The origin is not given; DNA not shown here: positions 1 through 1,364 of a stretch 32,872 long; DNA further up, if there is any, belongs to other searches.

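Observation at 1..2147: Divergent Prs-like gene immediately upstream of nadV: a candidate NAD salvage or NAD reconstitution (NARP1-like) pair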

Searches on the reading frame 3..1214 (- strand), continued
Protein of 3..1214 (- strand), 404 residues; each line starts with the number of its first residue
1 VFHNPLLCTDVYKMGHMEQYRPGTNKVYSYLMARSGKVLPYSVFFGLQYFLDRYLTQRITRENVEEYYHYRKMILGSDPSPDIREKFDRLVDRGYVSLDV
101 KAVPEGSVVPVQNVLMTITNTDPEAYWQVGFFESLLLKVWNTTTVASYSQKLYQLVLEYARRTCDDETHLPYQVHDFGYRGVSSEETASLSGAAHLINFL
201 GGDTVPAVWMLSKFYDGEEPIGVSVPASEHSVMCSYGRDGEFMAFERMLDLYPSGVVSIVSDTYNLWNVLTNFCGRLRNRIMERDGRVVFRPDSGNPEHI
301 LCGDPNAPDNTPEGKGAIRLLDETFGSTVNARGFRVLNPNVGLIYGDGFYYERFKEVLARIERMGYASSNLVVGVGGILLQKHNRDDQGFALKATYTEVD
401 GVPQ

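Call 21: search_solved_structures(query=P0121, max_evalue=1e-90, show_alignments=4)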
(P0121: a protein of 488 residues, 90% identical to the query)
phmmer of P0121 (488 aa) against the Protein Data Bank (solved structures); distinct sequences matched with E-value up to 1e-90: 5.
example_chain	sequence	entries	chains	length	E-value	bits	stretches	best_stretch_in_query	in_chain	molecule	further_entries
9w5x_A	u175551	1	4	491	3.4e-105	355.6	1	6-468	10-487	Nicotinamide phosphoribosyltransferase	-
9w5w_A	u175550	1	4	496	3.5e-105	355.5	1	6-468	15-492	Nicotinamide phosphoribosyltransferase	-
9ke8_A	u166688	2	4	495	8.5e-100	337.8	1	5-470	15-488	Nicotinamide phosphoribosyltransferase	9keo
7yqo_A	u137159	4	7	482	1.6e-95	323.7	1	3-468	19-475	Pre-B cell enhancing factor related protein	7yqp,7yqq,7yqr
8igz_A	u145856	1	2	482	1.7e-92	313.8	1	3-468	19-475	Pre-B cell enhancing factor related protein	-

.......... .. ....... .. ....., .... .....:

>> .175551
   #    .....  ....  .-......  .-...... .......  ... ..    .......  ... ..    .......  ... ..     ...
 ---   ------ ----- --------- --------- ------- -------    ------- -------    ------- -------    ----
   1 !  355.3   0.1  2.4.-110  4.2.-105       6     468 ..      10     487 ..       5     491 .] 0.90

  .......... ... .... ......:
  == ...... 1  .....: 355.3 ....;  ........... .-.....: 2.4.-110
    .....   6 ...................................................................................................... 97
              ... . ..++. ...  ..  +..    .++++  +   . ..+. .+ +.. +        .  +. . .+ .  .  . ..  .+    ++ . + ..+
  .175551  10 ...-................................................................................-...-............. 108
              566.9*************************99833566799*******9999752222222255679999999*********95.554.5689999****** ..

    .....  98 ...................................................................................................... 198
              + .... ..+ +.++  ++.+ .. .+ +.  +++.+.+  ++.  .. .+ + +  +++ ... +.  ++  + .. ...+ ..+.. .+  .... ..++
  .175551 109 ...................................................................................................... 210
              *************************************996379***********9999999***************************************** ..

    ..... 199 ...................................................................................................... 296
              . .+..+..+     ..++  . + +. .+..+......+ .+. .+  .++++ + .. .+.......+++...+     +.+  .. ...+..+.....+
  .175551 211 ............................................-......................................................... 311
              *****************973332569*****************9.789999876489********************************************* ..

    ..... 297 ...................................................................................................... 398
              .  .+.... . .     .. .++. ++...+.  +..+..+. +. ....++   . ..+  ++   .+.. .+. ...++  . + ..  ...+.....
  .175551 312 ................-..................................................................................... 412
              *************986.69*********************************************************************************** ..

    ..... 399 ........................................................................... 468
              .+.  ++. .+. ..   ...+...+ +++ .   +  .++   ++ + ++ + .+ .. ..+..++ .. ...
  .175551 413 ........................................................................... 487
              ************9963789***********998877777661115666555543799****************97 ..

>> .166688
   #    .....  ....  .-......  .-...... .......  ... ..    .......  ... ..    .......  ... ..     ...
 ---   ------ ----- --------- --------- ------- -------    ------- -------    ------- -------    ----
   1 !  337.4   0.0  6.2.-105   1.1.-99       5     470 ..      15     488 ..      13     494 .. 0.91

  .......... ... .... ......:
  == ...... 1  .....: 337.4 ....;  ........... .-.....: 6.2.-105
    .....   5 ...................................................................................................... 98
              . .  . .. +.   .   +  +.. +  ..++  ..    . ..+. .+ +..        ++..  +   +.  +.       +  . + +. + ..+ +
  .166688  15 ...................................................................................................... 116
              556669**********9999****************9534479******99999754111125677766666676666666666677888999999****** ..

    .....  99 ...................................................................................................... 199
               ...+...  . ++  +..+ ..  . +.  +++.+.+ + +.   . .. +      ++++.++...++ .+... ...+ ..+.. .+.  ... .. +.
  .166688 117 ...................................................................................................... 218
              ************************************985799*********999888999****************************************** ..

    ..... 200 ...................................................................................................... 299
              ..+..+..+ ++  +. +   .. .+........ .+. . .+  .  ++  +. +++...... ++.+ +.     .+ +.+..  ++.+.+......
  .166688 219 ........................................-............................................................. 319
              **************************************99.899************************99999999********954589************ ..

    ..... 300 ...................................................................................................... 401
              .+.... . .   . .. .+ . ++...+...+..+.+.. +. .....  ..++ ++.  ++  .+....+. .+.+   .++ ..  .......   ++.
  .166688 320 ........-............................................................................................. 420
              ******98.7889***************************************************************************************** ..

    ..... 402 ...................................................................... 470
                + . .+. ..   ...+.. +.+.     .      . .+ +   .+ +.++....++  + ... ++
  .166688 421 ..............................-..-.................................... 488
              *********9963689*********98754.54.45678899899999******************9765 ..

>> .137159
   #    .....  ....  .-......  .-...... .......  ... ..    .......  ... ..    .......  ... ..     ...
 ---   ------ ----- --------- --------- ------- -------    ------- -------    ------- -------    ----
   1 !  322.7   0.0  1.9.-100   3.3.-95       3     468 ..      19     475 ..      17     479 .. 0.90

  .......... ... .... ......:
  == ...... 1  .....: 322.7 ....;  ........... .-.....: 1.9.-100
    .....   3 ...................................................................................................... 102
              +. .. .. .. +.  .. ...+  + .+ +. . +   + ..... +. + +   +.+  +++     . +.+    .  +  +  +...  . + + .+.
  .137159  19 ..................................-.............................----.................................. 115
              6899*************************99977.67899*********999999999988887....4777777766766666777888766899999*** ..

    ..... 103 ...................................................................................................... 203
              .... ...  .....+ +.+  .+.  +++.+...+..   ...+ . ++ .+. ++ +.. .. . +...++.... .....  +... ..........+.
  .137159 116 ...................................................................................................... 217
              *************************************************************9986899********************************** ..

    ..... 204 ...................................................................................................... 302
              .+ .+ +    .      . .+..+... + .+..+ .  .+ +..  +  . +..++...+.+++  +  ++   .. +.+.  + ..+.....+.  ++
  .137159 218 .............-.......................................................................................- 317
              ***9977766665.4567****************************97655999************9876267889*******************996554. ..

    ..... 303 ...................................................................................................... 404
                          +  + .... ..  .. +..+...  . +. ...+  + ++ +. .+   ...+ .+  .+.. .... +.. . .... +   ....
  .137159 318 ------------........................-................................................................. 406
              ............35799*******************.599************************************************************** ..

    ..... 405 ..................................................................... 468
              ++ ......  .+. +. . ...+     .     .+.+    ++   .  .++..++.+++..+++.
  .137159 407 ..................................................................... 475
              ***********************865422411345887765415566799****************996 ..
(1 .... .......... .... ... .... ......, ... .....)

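Call 55: find_encoding_contigs(protein=P0126, flank=6000, max_places=2)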
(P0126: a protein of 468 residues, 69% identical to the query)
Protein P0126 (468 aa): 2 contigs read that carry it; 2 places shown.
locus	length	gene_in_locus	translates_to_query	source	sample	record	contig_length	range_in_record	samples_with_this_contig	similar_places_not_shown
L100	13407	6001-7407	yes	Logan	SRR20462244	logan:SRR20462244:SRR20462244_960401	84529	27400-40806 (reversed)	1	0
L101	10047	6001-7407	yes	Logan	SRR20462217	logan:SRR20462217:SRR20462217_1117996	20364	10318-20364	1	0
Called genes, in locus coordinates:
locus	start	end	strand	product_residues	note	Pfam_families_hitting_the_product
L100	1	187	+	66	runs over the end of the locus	-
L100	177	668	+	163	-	-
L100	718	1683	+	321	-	PF00268:Ribonuc_red_sm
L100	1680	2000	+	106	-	-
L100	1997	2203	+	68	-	-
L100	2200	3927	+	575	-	PF00317:Ribonuc_red_lgN, PF02867:Ribonuc_red_lgC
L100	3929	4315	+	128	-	-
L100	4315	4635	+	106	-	-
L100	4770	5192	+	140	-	PF01661:Macro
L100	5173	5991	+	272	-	PF00156:Pribosyltran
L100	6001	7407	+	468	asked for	PF18127:NAMPT_N, PF04095:NAPRTase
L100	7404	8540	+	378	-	PF12705:PDDEXK_1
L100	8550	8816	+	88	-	-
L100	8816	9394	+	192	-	PF04404:ERF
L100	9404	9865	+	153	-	-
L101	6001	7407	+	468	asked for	PF18127:NAMPT_N, PF04095:NAPRTase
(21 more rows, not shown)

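Call 56: find_encoding_contigs(protein=P0147, flank=6000, max_places=2)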
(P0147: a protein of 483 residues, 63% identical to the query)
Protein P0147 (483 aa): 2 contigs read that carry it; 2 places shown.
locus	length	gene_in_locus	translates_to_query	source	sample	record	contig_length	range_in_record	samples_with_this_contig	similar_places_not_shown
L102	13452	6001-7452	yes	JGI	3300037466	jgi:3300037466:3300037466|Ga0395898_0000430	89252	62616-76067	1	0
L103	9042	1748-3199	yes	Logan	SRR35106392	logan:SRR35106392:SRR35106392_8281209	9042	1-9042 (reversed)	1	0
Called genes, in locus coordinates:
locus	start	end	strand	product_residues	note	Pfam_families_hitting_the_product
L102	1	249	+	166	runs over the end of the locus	-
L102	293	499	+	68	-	-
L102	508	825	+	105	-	-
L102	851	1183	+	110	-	-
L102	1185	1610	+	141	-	-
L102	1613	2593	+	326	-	PF23942:DUF7277, PF23940:DUF7275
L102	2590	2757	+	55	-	-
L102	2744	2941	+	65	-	-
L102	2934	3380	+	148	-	PF01661:Macro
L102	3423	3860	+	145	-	-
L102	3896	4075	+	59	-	-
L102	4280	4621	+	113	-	-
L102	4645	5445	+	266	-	PF00156:Pribosyltran, PF14572:Pribosyl_synth (weak)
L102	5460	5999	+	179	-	-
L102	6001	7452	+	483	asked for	PF18127:NAMPT_N, PF04095:NAPRTase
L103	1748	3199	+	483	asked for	PF18127:NAMPT_N, PF04095:NAPRTase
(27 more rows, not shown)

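Call 57: find_encoding_contigs(protein=P0217, flank=6000, max_places=2)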
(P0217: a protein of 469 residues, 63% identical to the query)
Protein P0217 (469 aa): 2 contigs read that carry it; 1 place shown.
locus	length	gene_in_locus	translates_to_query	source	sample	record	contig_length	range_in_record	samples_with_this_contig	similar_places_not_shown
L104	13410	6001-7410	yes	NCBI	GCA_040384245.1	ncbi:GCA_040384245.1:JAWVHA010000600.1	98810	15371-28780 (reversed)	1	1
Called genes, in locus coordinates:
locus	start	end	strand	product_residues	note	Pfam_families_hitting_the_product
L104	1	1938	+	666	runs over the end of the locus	PF17975:RNR_Alpha, PF21995:RNR-II_ins_dom, PF02867:Ribonuc_red_lgC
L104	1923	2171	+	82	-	-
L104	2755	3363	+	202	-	-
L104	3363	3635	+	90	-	-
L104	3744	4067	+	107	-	-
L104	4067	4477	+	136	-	-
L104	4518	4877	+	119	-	-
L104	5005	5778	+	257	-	-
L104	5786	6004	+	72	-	-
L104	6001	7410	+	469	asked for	PF18127:NAMPT_N, PF04095:NAPRTase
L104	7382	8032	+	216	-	PF00589:Phage_integrase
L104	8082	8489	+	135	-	-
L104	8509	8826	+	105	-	-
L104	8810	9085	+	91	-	-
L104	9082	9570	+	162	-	-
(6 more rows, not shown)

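Call 61: search_dna_similar(query=P0121, collection=phages, mode=protein, max_rows=40)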
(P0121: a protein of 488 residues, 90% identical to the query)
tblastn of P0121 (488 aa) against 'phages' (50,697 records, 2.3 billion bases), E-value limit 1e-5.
Records with a match: 2020; places in all: 2024; records where one place covers at least 80% of the query: 1989.
Best place of each record, by identity: <60% 2020.
By first word of the organism name: Vibrio 230; Klebsiella 200; Staphylococcus 198; Pseudomonas 198; Escherichia 189; Salmonella 128; Mycobacterium 104; Aeromonas 97; Bacillus 84; Listeria 55; and 68 more.
By host as written in the record: - 253; Klebsiella pneumoniae 93; Staphylococcus aureus 82; Mycobacterium smegmatis mc2 155 65; Pseudomonas aeruginosa 55; Escherichia coli 51; Listeria monocytogenes 44; Vibrio harveyi BAA-1116 36; and 507 more.
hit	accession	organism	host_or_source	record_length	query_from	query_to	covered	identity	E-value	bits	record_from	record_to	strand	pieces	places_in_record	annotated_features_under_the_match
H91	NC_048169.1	Gordonia phage BrutonGaster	Gordonia terrae 3612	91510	5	470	95%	42.8%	6e-103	343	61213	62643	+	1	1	94: nicotinamide phosphoribosyl transferase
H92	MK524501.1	Gordonia phage BrutonGaster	Gordonia terrae 3612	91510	5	470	95%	42.8%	6e-103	343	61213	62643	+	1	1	94: nicotinate ribosyltransferase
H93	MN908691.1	Gordonia phage DatBoi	Gordonia terrae 3612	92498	6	477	97%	41.6%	7e-102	340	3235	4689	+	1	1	6: nicotinate ribosyltransferase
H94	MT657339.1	Gordonia phage SpeedDemon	Gordonia terrae 3612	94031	6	467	95%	42.3%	2e-100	336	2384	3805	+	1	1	50: nicotinate ribosyltransferase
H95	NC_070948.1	Gordonia phage Mollymur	Gordonia terrae 3612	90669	6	478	97%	41.2%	8e-102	340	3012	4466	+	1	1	6: nicotinamide phosphoribosyl transferase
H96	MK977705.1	Gordonia phage Mollymur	Gordonia terrae 3612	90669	6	478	97%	41.2%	8e-102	340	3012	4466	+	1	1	6: phosphoribosyltransferase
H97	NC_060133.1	Gordonia phage Rabbitrun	Gordonia Terrae CAG3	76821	6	467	95%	41.8%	1e-99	333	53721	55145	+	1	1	88: nicotinamide phosphoribosyl transferase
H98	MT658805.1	Gordonia phage Rabbitrun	Gordonia Terrae CAG3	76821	6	467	95%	41.8%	1e-99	333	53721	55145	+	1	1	88: nicotinate ribosyltransferase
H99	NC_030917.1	Gordonia phage OneUp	Gordonia terrae 3612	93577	5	467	95%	41.6%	8e-100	334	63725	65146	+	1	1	101: nicotinamide phosphoribosyl transferase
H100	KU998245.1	Gordonia phage OneUp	Gordonia terrae 3612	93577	5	467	95%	41.6%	8e-100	334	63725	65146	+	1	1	101: nicotinate phosphoribosyltransferase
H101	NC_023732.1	Mycobacterium phage Rumpelstiltskin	Mycobacterium smegmatis mc2 155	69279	6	476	97%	40.6%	8e-97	325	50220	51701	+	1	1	74: nicotinamide phosphoribosyl transferase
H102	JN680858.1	Mycobacterium phage Rumpelstiltskin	Mycobacterium smegmatis mc2 155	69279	6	476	97%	40.6%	8e-97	325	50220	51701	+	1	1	74: nicotinate ribosyltransferase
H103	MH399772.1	Mycobacterium phage Constella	Mycobacterium smegmatis mc2 155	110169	6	467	95%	41.3%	7e-94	317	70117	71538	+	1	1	124: nicotinate ribosyltransferase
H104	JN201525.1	Mycobacterium phage Thibault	Mycobacterium smegmatis mc2 155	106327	6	467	95%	41.3%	1e-93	317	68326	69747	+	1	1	116: nicotinate ribosyltransferase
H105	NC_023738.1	Mycobacterium phage Thibault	Mycobacterium smegmatis mc2 155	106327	6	467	95%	41.3%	1e-93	317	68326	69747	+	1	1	116: nicotinamide phosphoribosyl transferase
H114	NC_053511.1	Mycobacterium phage DyoEdafos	Mycobacterium smegmatis mc2 155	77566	6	472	96%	40.6%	3e-100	335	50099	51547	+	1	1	79: nicotinamide phosphoribosyl transferase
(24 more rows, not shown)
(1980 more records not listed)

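Call 62: find_related_loci(query=P0121, collection=viral_contigs, flank=5000)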
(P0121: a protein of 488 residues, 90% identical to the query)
Query P0121 (488 aa) in viral_contigs; peptide patterns used: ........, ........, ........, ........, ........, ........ (x = any residue, [..] = any of these).
13 stretches matched a pattern; 12 encode a relative of the query (tblastn E <= 1e-3); 12 distinct loci.
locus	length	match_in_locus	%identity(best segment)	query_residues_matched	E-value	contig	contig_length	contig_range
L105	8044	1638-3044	60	4-471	0e+0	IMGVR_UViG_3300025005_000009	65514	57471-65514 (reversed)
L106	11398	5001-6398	60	3-469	0e+0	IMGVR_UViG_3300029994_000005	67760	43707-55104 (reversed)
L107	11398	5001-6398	60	3-469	0e+0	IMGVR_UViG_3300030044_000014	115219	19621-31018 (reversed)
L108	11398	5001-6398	60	3-469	0e+0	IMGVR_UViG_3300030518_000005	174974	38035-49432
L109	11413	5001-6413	55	4-470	1e-164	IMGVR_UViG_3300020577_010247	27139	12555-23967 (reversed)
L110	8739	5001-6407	54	4-471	1e-162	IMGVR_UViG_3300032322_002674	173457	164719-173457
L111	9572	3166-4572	54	4-471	1e-162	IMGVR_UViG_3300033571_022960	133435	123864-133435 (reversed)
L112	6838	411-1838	54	4-472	2e-158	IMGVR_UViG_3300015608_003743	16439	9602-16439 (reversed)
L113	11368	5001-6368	52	4-467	3e-149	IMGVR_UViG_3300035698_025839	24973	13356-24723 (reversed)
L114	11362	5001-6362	53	4-467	6e-148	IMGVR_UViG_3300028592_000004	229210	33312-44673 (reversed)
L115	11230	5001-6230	52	4-424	6e-127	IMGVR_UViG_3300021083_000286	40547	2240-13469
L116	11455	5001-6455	37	6-470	5e-96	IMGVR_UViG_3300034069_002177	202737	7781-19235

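Call 68: get_annotated_region(hit=H114, flank=2500)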
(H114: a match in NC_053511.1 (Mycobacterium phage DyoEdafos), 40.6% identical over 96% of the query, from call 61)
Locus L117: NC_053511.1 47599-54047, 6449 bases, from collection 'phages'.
description: Mycobacterium phage DyoEdafos, complete genome.
organism: Mycobacterium phage DyoEdafos (NCBI taxid 2599860)
taxonomy: Viruses; Duplodnaviria; Heunggongvirae; Uroviricota; Caudoviricetes; Vilmaviridae; Lclasvirinae; Bromdenvirus; Bromdenvirus dyoedafos
host: Mycobacterium smegmatis mc2 155; source: soil; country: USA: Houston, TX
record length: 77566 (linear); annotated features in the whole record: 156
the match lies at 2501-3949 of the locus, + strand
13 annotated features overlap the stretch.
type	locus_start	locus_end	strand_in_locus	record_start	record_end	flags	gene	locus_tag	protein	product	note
CDS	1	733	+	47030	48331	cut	73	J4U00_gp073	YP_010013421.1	DnaB-like replicative helicase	-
CDS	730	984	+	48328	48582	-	74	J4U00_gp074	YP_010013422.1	transcriptional regulator WhiB-like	-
CDS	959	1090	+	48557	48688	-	75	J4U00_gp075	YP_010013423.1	hypothetical protein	-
CDS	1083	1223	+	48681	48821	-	76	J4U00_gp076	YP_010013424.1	hypothetical protein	-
CDS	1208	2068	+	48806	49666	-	77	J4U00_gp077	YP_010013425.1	ribose-phosphate pyrophosphokinase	-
CDS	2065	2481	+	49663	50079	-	78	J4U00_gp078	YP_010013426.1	ryR domain protein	-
CDS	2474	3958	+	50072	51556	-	79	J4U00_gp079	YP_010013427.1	nicotinamide phosphoribosyl transferase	-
CDS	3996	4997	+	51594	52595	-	80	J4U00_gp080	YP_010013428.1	polynucleotide kinase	-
CDS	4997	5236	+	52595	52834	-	81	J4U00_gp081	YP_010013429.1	hypothetical protein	-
CDS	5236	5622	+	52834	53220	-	82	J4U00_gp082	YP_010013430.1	RusA-like Holliday junction resolvase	RusA-like resolvase (endonuclease); RusA-like resolvase (endonuclease)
CDS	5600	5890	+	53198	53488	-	83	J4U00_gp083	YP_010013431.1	WhiB family transcription factor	-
CDS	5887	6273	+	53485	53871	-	84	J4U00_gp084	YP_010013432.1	WhiB transcriptional factor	-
CDS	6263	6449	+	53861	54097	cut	85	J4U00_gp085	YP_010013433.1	hypothetical protein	-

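Call 93: find_encoding_contigs(protein=P0128, flank=10000, max_places=1)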
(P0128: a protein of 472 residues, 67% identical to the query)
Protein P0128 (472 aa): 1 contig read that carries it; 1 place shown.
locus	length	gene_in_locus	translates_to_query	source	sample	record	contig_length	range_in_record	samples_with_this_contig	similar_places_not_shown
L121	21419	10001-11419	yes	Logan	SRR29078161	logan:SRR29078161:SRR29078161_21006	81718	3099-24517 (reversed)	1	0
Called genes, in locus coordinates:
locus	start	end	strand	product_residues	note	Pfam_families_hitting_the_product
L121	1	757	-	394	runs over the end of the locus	PF24175:SU10_adaptor (faint)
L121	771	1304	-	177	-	-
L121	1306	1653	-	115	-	-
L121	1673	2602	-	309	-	-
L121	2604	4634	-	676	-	-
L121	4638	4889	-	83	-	-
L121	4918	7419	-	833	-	-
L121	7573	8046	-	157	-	-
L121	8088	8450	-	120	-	-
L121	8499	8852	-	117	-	-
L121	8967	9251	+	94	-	-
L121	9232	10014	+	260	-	PF00156:Pribosyltran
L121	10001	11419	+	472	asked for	PF18127:NAMPT_N, PF04095:NAPRTase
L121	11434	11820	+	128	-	PF04545:Sigma70_r4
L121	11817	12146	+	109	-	-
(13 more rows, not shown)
